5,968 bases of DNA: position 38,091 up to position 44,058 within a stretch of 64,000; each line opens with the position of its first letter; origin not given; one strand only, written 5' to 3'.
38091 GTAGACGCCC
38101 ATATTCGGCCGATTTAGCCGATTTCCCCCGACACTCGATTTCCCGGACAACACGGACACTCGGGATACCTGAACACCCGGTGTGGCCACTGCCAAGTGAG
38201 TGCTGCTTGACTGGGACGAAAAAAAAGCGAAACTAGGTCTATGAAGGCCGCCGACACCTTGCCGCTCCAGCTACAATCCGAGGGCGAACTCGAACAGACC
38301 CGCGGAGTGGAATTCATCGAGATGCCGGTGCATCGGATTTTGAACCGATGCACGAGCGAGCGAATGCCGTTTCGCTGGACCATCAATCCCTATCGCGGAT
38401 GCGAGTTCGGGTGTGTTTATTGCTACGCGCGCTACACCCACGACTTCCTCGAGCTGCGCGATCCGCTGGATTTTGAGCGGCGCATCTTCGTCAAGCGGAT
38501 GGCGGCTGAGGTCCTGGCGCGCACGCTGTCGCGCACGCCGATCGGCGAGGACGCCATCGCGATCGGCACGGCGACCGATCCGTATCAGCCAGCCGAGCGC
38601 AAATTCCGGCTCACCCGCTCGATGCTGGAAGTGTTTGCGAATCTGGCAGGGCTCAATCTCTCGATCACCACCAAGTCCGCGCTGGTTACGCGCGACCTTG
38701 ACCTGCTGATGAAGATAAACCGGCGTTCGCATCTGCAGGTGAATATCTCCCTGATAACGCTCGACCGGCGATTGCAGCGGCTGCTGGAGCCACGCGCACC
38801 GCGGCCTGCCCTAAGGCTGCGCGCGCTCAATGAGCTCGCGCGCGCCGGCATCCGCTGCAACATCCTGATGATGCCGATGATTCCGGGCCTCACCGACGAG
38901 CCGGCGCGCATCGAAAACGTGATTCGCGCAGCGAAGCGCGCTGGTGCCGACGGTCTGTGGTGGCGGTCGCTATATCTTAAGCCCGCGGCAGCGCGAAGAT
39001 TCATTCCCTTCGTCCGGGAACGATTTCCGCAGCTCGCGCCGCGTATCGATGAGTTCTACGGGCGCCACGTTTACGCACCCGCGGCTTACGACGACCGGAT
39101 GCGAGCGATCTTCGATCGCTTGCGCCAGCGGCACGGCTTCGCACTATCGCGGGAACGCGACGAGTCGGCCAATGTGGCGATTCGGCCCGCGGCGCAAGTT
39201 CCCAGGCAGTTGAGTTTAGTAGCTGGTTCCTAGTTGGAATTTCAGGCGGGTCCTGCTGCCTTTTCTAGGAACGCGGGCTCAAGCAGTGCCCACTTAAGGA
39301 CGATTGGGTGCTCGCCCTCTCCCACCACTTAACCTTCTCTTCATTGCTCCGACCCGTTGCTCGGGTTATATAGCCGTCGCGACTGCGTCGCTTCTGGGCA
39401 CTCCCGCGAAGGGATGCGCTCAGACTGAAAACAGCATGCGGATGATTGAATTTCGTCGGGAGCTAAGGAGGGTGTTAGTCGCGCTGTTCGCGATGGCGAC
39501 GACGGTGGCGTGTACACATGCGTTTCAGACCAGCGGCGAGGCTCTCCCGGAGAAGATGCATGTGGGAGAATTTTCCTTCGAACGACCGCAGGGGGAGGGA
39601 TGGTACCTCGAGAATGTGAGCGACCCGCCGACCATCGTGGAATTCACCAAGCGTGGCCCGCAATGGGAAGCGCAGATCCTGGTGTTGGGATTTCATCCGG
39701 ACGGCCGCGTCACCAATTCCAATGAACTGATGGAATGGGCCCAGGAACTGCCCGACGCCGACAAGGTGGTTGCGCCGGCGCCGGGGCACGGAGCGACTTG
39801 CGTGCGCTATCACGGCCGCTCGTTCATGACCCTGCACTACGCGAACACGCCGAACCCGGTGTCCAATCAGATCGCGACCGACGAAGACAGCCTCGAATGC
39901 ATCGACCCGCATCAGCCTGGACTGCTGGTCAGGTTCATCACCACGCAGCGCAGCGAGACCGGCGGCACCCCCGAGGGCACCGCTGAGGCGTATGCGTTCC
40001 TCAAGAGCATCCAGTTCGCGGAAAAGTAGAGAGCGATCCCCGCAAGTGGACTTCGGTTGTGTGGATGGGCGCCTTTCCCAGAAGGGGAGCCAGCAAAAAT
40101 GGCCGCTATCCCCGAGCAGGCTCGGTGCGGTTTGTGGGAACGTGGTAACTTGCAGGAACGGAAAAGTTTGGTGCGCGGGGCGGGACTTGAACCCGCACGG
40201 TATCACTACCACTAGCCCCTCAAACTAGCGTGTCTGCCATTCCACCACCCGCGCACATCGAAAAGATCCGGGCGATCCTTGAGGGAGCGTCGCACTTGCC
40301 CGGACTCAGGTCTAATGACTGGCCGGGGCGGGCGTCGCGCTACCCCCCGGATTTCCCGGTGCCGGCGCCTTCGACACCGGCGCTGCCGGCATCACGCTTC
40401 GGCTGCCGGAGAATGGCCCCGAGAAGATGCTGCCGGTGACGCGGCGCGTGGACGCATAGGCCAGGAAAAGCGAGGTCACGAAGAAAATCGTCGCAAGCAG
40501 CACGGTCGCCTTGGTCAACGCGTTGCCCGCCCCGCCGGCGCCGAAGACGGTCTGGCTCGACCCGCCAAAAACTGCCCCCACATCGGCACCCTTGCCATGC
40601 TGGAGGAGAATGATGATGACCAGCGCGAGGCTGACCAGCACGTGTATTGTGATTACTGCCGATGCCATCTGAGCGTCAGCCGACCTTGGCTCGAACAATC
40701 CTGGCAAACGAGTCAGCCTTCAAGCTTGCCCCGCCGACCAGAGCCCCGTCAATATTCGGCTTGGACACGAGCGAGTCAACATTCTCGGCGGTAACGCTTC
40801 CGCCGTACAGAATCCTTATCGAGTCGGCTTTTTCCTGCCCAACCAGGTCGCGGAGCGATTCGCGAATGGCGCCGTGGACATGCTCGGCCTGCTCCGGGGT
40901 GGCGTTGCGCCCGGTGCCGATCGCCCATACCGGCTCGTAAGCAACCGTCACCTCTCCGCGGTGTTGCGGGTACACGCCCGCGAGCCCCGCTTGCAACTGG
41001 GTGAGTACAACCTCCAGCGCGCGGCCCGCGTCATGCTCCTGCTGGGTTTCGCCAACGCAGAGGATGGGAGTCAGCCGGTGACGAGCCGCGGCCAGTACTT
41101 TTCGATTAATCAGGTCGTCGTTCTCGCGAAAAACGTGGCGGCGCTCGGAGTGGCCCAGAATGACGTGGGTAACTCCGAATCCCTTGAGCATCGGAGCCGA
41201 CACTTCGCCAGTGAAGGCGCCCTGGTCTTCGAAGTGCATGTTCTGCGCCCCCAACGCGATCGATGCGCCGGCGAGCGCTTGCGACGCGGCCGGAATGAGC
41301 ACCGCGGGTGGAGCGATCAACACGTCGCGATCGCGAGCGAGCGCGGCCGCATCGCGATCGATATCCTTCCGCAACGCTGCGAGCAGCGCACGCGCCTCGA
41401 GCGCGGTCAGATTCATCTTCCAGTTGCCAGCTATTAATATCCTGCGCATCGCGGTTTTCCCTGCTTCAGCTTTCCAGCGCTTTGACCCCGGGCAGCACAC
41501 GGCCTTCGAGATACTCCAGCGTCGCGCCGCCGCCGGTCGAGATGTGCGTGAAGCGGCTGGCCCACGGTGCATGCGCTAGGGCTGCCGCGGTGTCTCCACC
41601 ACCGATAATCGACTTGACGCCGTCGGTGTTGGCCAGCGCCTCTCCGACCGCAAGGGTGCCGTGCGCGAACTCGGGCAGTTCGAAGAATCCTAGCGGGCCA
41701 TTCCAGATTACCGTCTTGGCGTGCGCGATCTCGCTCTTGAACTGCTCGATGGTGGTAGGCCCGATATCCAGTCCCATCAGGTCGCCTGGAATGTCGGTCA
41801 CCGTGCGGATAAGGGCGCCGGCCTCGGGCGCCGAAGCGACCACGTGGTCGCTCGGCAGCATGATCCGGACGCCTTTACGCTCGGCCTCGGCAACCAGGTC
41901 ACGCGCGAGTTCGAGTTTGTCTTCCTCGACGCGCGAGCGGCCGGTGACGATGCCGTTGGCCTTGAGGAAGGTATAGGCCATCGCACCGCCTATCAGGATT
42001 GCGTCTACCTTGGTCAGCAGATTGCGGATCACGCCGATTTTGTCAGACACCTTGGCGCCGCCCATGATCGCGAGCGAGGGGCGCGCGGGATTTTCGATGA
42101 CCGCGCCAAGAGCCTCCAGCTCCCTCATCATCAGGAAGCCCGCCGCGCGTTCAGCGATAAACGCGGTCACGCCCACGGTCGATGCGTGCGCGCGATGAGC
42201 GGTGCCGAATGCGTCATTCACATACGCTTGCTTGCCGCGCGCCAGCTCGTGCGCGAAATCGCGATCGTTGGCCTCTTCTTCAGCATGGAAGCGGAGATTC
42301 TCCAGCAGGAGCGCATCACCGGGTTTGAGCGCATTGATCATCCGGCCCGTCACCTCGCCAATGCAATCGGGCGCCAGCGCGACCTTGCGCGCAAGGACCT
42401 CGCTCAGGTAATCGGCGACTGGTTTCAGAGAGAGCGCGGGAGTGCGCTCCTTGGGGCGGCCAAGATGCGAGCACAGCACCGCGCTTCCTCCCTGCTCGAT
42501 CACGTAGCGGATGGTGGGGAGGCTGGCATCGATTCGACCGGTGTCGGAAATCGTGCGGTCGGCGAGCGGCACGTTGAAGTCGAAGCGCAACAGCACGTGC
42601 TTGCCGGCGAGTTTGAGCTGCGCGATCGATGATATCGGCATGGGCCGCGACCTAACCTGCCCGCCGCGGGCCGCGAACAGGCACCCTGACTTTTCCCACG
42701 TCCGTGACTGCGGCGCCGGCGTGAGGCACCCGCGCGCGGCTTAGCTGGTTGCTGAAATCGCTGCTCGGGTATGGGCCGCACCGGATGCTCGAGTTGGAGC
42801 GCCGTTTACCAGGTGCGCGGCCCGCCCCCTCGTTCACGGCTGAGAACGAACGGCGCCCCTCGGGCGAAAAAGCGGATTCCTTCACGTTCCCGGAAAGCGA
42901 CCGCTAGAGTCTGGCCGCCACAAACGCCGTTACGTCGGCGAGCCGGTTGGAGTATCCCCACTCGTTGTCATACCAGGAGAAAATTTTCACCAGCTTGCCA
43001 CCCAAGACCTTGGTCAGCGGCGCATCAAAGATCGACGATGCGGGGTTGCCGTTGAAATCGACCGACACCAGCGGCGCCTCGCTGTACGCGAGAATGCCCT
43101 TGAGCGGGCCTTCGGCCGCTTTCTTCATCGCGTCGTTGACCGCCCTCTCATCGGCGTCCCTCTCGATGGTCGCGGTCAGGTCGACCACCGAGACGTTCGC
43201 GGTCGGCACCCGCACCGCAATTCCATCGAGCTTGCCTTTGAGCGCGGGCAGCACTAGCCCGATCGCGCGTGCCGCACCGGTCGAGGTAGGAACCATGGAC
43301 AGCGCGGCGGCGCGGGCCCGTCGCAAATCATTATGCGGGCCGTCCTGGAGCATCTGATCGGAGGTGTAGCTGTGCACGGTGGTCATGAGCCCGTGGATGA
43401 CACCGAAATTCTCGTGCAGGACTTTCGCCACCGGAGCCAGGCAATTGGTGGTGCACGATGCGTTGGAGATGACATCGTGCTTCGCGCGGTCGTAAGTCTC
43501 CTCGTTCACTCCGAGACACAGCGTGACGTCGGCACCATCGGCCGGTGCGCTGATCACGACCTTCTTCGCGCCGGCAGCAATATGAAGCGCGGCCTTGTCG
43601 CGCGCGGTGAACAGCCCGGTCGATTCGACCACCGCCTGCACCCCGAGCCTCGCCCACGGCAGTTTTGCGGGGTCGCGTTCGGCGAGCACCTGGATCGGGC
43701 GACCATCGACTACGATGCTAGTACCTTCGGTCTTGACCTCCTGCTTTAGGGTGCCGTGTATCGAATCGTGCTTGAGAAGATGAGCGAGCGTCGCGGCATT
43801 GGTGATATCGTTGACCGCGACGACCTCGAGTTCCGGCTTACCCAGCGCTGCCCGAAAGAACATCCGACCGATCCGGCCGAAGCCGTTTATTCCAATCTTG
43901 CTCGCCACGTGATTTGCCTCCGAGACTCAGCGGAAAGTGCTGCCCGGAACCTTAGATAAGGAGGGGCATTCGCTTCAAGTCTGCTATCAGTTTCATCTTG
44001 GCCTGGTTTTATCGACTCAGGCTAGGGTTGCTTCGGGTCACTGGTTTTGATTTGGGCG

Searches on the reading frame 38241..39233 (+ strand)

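Call 59: search_protein_families(library=pfam, proteins=[window:38241-39233:+], max_evalue=0.00001)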
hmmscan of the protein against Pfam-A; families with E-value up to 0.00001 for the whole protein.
window:38241-39233:+ (330 aa): 1 family
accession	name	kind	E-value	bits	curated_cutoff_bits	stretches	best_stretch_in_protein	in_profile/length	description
PF04055.27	Radical_SAM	-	4.1e-17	63.3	29.5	1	48-221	1-158/166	Radical SAM superfamily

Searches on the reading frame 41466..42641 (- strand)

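Call 59: search_protein_families(library=pfam, proteins=[window:41466-42641:-], max_evalue=0.00001)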
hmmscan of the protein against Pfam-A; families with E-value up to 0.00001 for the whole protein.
window:41466-42641:- (391 aa): 1 family
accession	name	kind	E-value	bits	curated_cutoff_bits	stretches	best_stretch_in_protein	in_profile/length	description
PF00162.24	PGK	-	1.2e-148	495.6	27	1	6-381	1-379/379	Phosphoglycerate kinase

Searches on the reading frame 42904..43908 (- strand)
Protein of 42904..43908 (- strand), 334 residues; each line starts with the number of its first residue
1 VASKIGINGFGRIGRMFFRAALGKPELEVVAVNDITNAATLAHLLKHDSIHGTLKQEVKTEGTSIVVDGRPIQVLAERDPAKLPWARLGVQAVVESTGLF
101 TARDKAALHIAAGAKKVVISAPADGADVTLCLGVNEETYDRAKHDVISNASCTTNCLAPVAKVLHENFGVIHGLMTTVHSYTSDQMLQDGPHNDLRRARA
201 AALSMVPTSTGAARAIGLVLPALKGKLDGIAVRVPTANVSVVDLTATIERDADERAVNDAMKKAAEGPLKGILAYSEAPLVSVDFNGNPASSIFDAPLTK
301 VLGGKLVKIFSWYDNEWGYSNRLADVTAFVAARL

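Call 59: search_protein_families(library=pfam, proteins=[window:42904-43908:-], max_evalue=0.00001)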
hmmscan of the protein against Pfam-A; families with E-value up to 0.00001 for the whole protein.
window:42904-43908:- (334 aa): 2 families
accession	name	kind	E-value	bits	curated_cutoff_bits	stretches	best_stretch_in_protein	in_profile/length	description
PF02800.25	Gp_dh_C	-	1.3e-65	220.2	24.4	1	157-313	1-158/158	Glyceraldehyde 3-phosphate dehydrogenase, C-terminal domain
PF00044.30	Gp_dh_N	-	2.4e-38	130.9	31.7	1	4-102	2-100/101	Glyceraldehyde 3-phosphate dehydrogenase, NAD binding domain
